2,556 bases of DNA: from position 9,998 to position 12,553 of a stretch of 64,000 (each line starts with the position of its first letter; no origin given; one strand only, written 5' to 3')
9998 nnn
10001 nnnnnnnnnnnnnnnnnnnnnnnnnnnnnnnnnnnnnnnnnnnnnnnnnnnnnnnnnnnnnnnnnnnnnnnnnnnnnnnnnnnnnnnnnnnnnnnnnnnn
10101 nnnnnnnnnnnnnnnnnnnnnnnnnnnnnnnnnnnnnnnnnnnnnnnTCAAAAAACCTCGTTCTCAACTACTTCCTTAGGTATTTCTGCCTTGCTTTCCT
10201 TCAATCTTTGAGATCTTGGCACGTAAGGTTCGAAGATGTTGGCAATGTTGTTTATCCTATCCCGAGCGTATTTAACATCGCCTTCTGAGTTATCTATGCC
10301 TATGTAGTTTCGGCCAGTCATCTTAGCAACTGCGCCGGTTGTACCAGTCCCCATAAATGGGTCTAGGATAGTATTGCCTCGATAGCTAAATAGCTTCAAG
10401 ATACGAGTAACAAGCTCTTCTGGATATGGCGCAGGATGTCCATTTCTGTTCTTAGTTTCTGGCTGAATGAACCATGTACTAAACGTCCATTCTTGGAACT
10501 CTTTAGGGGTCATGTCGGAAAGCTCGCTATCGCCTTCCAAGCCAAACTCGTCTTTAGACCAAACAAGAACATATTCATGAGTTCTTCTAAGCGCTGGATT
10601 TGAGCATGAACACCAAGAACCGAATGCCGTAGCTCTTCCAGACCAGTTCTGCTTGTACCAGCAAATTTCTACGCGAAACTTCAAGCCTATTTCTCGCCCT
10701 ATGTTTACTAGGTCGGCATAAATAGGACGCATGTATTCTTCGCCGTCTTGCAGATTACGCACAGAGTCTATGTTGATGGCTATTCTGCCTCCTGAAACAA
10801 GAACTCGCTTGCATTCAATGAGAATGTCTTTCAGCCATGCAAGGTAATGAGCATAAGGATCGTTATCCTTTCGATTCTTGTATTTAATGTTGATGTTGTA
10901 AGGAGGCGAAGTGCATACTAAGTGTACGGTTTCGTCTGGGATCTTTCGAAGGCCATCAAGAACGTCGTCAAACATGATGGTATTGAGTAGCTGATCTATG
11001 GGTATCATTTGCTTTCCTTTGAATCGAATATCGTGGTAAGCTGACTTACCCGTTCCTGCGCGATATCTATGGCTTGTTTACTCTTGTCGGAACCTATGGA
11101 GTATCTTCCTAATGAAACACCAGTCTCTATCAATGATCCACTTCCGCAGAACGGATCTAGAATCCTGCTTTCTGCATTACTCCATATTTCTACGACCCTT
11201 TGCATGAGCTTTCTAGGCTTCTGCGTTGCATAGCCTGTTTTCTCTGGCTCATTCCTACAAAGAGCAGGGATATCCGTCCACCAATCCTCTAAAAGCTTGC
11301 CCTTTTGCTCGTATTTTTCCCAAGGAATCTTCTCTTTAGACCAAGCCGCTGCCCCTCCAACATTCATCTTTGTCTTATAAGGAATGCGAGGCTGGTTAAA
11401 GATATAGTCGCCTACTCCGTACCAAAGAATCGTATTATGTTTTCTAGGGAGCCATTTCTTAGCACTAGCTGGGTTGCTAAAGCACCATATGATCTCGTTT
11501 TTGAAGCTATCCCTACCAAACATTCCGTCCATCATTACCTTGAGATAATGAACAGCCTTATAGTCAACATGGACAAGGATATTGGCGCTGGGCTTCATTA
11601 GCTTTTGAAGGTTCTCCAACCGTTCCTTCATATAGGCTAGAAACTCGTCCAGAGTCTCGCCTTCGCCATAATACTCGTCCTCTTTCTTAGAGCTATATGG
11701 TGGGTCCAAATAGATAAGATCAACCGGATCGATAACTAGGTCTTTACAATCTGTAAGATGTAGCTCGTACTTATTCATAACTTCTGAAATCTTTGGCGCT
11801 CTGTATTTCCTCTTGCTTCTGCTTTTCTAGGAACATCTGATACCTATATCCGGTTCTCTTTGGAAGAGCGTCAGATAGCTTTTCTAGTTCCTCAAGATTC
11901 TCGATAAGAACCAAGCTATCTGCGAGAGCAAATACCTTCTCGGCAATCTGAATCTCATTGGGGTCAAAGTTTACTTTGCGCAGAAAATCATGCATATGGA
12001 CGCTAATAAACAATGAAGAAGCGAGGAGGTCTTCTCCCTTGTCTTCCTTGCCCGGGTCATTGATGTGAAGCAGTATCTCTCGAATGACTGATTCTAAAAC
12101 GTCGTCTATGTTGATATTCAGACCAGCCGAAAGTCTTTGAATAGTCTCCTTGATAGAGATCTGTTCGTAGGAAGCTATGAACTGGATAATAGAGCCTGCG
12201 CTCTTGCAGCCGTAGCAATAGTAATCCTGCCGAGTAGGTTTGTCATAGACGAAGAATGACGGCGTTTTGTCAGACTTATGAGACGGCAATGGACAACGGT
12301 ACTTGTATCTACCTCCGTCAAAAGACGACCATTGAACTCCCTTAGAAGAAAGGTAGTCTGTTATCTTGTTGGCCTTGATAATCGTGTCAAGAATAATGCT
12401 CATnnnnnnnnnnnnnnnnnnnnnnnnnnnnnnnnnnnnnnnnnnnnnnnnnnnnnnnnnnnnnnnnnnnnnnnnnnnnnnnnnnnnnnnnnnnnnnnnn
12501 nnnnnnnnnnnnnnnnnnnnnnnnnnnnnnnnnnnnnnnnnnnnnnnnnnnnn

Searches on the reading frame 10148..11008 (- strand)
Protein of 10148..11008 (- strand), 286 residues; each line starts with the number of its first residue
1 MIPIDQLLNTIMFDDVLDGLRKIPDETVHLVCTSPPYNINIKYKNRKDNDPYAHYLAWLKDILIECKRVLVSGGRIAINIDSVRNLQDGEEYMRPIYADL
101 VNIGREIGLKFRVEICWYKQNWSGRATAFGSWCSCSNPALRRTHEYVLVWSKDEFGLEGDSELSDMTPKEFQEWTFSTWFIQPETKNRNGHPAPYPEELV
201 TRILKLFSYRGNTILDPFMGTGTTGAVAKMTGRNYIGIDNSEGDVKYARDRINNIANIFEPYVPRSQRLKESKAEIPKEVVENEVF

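Call 8: search_protein_families(library=phrogs, proteins=[window:10148-11008:-], max_evalue=0.001)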
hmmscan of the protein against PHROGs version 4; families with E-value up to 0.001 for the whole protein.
window:10148-11008:- (286 aa): 12 families
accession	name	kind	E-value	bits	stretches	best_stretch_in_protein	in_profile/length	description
phrog_67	-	other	1.7e-57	197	1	8-257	123-348/743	DNA methyltransferase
phrog_498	-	other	5.7e-24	85.6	1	25-254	220-422/633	DNA methyltransferase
phrog_12517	-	unknown function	4.8e-16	59.8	2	203-255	98-150/316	-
phrog_3008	-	other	8.9e-14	52.3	1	169-256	126-215/244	DNA methyltransferase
phrog_23148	-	unknown function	2.4e-12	48.2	1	169-265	63-159/165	-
phrog_18293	-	other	5.1e-10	40.3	1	154-255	10-110/119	methyltransferase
phrog_6025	-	other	1e-09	39.3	1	11-123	14-114/192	DNA methyltransferase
phrog_18146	-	other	4.7e-09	36.6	1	192-239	50-98/452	DNA methyltransferase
phrog_16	-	DNA, RNA and nucleotide metabolism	1.7e-06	27.5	1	161-243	806-900/986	DNA helicase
phrog_6952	-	other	1.9e-06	28.9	1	189-246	112-169/181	DNA methyltransferase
phrog_8769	-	other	3e-06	28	1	210-254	11-55/71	methyltransferase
phrog_23085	-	unknown function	0.00013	22.6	1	184-248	37-101/138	-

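Call 48: search_protein_families(library=pfam, proteins=[window:10148-11008:-], max_evalue=0.01)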
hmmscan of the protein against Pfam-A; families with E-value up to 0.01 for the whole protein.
window:10148-11008:- (286 aa): 4 families
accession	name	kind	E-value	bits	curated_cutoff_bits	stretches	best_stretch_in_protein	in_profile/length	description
PF01555.25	N6_N4_Mtase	-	1.5e-44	153.1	26.7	1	28-248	1-219/221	DNA methylase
PF08241.18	Methyltransf_11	-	0.0016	19.5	21.2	0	220-254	4-40/95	Methyltransferase domain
PF01170.24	UPF0020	-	0.0022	18.2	22.3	0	190-236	7-54/197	RMKL-like, methyltransferase domain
PF02086.21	MethyltransfD12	-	0.0067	16.6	22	0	198-260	7-71/253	D12 class N6 adenine-specific DNA methyltransferase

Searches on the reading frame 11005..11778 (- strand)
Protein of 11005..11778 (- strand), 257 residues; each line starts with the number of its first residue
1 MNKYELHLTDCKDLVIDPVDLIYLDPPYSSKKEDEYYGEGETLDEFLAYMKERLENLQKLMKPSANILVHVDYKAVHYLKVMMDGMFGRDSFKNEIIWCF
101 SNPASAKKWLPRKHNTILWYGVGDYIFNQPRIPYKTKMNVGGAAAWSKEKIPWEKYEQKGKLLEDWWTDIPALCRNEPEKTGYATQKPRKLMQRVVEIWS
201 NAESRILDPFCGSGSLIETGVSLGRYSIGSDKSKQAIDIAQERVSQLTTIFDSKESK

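Call 8: search_protein_families(library=phrogs, proteins=[window:11005-11778:-], max_evalue=0.001)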
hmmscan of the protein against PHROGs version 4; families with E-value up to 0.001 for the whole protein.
window:11005-11778:- (257 aa): 10 families
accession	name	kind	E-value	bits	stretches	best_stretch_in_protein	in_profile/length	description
phrog_67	-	other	7.6e-38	132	1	1-250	121-349/743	DNA methyltransferase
phrog_498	-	other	1.7e-16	60.9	1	17-249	221-425/633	DNA methyltransferase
phrog_3008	-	other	1.3e-12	48.5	1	134-253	123-221/244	DNA methyltransferase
phrog_6025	-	other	7.5e-09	36.5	1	2-100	10-110/192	DNA methyltransferase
phrog_23148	-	unknown function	3e-08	34.9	1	179-245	81-147/165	-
phrog_18293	-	other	1.5e-07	32.4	1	173-249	35-112/119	methyltransferase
phrog_6952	-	other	3.6e-06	27.9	1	185-247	116-178/181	DNA methyltransferase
phrog_11619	-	other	0.0002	21.9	1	17-73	85-139/186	DNA methyltransferase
phrog_23085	-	unknown function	0.00042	21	0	180-244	41-105/138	-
phrog_56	-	other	0.0005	20.4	0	10-46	226-262/647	DNA methyltransferase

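Call 48: search_protein_families(library=pfam, proteins=[window:11005-11778:-], max_evalue=0.01)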
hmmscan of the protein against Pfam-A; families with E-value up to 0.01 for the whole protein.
window:11005-11778:- (257 aa): 5 families
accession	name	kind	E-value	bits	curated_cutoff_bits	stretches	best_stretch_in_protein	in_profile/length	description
PF01555.25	N6_N4_Mtase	-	8.5e-41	140.8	26.7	1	19-242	1-221/221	DNA methylase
PF02086.21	MethyltransfD12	-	9.3e-06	26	22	0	17-59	174-220/253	D12 class N6 adenine-specific DNA methyltransferase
PF03602.21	Cons_hypoth95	-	2.9e-05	24.3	24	0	202-248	41-88/182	Conserved hypothetical protein 95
PF01170.24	UPF0020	-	0.00024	21.3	22.3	0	202-221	28-48/197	RMKL-like, methyltransferase domain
PF11599.14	AviRa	-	0.0042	17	25.7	0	176-249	23-102/232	RRNA methyltransferase AviRa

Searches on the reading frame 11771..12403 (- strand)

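Call 9: search_protein_families(library=phrogs, proteins=[window:11771-12403:-], max_evalue=0.001)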
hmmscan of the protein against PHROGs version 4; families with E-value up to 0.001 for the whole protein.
window:11771-12403:- (210 aa): 8 families
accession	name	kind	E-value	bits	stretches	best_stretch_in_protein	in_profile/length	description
phrog_6444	-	DNA, RNA and nucleotide metabolism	1.8e-13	51.2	1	29-100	32-98/577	DNA primase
phrog_18097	-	DNA, RNA and nucleotide metabolism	1e-10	42.5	1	34-94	32-89/199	DNA primase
phrog_47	-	DNA, RNA and nucleotide metabolism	3.5e-10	40.1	1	2-104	22-117/947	DNA primase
phrog_11992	-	unknown function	6.6e-10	40.5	1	40-101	33-89/177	-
phrog_510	-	DNA, RNA and nucleotide metabolism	2.2e-05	24.4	1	32-105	41-111/667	DNA primase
phrog_26824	-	unknown function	2.4e-05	23.6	1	42-147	32-137/868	-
phrog_360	-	DNA, RNA and nucleotide metabolism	0.00026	22.1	1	30-89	27-81/133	DNA primase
phrog_5311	-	DNA, RNA and nucleotide metabolism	0.00065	19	1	27-82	92-146/692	helicase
